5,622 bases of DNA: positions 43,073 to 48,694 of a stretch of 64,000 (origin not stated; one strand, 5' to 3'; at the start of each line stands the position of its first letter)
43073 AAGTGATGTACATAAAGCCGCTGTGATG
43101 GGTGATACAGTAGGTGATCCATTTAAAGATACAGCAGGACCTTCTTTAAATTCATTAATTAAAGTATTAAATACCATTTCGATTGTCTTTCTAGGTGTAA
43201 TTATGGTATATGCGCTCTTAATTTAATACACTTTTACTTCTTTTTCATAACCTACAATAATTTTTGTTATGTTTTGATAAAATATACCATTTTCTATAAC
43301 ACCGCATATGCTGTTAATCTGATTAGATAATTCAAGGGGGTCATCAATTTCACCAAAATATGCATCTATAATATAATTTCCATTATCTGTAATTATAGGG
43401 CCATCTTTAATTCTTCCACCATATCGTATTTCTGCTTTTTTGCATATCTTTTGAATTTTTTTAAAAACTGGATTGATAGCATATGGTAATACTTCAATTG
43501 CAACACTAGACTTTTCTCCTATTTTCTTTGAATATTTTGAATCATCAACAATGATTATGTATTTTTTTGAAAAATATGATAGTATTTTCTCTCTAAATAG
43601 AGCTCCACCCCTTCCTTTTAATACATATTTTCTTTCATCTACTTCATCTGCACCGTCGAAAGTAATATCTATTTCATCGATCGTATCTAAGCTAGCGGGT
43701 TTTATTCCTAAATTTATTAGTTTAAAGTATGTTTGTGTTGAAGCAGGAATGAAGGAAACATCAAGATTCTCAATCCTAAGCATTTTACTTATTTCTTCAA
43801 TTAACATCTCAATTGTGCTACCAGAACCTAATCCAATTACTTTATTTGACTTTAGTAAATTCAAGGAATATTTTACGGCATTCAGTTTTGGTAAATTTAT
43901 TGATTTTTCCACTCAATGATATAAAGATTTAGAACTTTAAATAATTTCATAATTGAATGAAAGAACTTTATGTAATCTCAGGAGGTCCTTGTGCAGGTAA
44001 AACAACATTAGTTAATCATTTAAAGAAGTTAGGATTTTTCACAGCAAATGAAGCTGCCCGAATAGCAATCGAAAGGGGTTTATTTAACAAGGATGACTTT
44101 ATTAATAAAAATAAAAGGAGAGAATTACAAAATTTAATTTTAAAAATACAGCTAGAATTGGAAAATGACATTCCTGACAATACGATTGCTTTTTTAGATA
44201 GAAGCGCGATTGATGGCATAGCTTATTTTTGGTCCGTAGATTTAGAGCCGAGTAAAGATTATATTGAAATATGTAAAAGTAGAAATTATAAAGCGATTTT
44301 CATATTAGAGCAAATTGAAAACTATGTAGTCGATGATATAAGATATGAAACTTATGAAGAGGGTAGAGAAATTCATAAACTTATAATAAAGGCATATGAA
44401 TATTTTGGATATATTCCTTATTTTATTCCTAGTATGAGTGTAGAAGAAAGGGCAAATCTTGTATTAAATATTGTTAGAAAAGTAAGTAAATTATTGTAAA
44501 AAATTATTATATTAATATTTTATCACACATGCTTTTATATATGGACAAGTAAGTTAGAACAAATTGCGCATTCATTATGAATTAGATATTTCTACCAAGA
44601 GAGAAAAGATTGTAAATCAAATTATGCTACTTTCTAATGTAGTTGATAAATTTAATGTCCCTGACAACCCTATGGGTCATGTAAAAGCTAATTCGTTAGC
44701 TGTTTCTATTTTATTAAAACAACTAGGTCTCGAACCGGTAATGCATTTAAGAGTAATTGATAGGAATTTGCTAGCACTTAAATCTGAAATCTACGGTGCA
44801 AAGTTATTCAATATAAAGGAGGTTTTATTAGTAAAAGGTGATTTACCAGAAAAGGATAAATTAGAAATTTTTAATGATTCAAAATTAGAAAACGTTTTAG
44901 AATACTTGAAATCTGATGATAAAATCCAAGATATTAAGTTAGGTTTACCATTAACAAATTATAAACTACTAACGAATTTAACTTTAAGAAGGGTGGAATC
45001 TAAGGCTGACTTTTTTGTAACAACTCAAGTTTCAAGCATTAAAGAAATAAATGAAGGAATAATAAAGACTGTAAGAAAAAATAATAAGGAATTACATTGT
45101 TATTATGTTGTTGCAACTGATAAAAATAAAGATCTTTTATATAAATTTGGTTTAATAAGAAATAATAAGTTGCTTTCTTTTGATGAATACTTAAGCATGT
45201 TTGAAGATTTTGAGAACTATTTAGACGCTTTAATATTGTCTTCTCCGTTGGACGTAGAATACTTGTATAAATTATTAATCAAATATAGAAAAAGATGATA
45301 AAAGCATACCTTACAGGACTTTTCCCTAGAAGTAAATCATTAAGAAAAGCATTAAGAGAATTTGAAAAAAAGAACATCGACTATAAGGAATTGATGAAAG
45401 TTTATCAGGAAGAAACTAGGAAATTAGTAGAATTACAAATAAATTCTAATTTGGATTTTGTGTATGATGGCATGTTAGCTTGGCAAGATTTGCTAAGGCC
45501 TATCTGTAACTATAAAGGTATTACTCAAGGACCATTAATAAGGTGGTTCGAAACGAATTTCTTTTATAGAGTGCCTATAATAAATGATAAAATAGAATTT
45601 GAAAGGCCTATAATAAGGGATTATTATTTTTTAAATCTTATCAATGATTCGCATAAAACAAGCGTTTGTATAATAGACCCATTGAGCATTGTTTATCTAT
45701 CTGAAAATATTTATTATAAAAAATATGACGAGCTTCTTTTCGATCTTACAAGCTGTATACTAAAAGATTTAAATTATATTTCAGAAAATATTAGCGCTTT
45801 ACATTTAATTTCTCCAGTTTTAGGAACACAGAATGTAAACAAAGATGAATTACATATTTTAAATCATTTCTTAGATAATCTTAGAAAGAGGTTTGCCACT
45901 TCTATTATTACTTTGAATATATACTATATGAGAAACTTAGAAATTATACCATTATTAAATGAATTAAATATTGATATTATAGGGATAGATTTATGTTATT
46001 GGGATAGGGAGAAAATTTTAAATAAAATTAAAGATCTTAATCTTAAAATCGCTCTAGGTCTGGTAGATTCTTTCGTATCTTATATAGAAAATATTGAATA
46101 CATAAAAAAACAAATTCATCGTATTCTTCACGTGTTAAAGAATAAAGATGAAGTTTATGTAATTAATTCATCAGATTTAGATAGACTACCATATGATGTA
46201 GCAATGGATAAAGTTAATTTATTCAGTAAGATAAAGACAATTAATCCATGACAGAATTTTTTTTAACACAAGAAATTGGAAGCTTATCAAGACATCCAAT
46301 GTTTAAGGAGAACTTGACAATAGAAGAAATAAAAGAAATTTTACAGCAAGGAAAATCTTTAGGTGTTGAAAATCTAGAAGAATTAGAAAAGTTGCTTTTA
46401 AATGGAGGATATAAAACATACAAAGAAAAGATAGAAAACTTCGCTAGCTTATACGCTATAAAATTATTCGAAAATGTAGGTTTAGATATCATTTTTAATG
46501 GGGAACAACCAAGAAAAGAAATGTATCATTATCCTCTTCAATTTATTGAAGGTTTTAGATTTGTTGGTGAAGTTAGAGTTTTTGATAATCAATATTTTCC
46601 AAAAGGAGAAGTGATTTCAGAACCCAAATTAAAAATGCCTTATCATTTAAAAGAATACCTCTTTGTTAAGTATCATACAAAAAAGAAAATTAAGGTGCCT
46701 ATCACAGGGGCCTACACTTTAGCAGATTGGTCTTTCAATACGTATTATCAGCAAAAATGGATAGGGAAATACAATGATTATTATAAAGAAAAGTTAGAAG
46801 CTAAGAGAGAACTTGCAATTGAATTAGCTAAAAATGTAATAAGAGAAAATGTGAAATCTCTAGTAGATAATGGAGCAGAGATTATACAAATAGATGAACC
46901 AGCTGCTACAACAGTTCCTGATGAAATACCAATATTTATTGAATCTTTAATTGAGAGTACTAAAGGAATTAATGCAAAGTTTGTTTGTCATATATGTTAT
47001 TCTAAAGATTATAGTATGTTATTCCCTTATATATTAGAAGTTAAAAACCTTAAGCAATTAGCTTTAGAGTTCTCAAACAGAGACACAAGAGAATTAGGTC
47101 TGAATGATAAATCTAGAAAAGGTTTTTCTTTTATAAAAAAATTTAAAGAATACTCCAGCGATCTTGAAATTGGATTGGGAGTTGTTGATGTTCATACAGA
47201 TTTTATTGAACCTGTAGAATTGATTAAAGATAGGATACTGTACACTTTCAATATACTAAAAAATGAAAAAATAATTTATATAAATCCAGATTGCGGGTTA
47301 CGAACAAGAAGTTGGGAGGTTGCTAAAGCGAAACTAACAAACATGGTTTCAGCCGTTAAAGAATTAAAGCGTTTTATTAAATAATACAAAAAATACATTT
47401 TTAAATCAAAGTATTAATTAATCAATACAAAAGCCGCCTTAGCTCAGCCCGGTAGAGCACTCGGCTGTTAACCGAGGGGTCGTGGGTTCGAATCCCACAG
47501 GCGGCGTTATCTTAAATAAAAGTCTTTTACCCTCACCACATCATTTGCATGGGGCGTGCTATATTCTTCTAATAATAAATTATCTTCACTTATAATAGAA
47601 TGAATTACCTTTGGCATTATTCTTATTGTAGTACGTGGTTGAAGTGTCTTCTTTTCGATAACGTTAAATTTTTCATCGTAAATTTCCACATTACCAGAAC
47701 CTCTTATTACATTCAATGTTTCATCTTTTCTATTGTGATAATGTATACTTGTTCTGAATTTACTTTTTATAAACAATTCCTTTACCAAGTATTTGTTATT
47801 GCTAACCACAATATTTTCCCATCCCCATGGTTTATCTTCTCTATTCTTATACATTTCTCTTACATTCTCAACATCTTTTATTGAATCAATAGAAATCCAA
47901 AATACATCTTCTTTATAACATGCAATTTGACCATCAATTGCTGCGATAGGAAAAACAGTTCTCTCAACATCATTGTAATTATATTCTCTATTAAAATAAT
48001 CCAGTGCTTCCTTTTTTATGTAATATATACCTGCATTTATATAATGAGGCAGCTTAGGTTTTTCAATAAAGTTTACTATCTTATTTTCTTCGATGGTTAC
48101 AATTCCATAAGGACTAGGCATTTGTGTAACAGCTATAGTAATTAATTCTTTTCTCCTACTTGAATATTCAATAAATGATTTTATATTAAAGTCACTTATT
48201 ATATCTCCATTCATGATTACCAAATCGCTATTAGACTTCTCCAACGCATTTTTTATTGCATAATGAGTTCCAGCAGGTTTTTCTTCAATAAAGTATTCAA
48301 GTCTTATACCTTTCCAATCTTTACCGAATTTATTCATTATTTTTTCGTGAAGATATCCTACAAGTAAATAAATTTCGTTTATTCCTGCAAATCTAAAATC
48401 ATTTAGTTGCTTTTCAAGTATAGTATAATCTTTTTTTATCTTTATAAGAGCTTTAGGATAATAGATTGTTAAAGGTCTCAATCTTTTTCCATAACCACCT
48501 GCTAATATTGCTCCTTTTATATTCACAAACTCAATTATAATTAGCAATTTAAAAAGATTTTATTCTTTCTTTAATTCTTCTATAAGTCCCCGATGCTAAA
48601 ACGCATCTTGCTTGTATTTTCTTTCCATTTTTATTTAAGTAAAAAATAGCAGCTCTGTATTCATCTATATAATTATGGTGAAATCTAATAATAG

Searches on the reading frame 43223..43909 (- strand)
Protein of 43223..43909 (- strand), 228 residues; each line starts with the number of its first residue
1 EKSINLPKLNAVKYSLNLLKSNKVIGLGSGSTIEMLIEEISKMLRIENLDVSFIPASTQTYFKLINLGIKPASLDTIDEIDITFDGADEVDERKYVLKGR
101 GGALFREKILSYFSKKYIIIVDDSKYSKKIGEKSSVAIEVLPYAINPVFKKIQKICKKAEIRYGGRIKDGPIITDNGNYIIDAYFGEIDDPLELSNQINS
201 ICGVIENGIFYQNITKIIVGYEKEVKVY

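Call 50: search_protein_families(library=pfam, proteins=[window:43223-43909:-], max_evalue=0.001)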
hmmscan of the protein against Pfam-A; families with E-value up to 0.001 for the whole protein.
window:43223-43909:- (228 aa): 1 family
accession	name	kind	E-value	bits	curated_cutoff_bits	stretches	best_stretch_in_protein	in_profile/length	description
PF06026.20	Rib_5-P_isom_A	-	7.2e-56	188.9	26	1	53-223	2-172/173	Ribose 5-phosphate isomerase A (phosphoriboisomerase A)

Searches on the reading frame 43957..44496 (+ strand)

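Call 50: search_protein_families(library=pfam, proteins=[window:43957-44496:+], max_evalue=0.001)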
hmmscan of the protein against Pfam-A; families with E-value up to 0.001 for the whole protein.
window:43957-44496:+ (180 aa): 2 families
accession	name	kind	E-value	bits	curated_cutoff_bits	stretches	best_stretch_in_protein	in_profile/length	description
PF13521.12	AAA_28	-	1.8e-30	106.8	27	1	5-165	2-164/164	AAA domain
PF13238.12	AAA_18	-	5.5e-05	24.1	29.4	1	6-142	2-95/128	AAA domain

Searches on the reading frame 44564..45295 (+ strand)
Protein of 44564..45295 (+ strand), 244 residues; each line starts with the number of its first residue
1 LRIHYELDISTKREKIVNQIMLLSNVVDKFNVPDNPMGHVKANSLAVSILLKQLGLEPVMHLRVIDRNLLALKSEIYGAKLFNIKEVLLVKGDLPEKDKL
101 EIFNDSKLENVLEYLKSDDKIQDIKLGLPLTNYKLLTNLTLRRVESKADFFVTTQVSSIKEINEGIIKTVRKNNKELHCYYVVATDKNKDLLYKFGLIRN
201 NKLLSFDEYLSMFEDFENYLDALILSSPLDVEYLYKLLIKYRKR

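Call 51: search_protein_families(library=pfam, proteins=[window:44564-45295:+], max_evalue=0.001)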
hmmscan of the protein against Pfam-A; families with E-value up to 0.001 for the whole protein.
window:44564-45295:+ (244 aa): 1 family
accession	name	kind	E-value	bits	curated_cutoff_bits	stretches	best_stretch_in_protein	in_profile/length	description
PF02219.23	MTHFR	-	1.9e-06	27.9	24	1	14-116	27-134/287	Methylenetetrahydrofolate reductase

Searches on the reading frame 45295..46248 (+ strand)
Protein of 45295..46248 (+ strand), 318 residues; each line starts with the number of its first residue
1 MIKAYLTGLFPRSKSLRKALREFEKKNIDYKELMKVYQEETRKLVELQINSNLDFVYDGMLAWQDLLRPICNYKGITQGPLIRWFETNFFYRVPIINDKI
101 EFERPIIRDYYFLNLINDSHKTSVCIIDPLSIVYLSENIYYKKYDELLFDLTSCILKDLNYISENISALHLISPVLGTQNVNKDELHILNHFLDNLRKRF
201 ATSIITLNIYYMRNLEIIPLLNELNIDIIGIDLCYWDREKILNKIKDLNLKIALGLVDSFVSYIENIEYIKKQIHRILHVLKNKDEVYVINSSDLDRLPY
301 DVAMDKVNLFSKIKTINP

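Call 51: search_protein_families(library=pfam, proteins=[window:45295-46248:+], max_evalue=0.001)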
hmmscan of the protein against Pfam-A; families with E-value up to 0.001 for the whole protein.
window:45295-46248:+ (318 aa): 2 families
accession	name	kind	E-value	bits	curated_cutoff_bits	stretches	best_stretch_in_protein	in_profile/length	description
PF08267.18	Meth_synt_1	-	9.7e-14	52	27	1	81-277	108-308/313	Cobalamin-independent synthase, N-terminal domain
PF01717.24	Meth_synt_2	-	2.3e-09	37.5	21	0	212-306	220-314/324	Cobalamin-independent synthase, Catalytic domain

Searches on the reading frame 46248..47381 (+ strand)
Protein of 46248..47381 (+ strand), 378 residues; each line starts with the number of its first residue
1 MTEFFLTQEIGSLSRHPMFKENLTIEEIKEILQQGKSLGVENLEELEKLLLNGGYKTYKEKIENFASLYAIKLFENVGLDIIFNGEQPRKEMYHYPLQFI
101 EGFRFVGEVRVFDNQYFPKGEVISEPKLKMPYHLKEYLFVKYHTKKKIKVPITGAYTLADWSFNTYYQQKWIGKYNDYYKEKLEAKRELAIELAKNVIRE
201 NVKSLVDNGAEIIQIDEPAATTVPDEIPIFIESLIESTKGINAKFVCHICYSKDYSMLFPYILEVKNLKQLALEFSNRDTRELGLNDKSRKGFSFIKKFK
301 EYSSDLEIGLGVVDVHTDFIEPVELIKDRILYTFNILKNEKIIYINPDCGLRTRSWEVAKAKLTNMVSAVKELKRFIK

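Call 51: search_protein_families(library=pfam, proteins=[window:46248-47381:+], max_evalue=0.001)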
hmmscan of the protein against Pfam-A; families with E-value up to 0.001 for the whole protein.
window:46248-47381:+ (378 aa): 1 family
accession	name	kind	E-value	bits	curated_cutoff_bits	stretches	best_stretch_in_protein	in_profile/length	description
PF01717.24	Meth_synt_2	-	1.5e-33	117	21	1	57-371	31-323/324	Cobalamin-independent synthase, Catalytic domain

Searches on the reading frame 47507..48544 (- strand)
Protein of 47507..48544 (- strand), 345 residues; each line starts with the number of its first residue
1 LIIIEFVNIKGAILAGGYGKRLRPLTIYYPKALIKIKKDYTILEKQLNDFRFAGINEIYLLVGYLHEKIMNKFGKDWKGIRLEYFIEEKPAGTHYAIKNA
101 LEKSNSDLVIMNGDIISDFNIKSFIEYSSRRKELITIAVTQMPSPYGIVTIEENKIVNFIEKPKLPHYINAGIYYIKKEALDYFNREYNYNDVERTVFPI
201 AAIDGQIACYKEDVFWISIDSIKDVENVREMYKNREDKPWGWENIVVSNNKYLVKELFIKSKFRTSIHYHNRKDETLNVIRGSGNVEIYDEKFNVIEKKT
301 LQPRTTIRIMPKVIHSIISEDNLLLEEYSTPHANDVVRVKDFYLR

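Call 51: search_protein_families(library=pfam, proteins=[window:47507-48544:-], max_evalue=0.001)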
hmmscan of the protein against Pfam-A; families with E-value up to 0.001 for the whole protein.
window:47507-48544:- (345 aa): 3 families
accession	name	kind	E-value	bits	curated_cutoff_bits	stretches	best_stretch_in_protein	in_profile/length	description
PF00483.29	NTP_transferase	-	8e-31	107.9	21.2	1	10-208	1-216/245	Nucleotidyl transferase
PF12804.13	NTP_transf_3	-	5.3e-06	27.1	27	1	11-115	1-96/160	MobA-like NTP transferase domain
PF01050.24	MannoseP_isomer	-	6.1e-06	26.9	23.6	1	237-300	13-76/116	Mannose-6-phosphate isomerase C-terminal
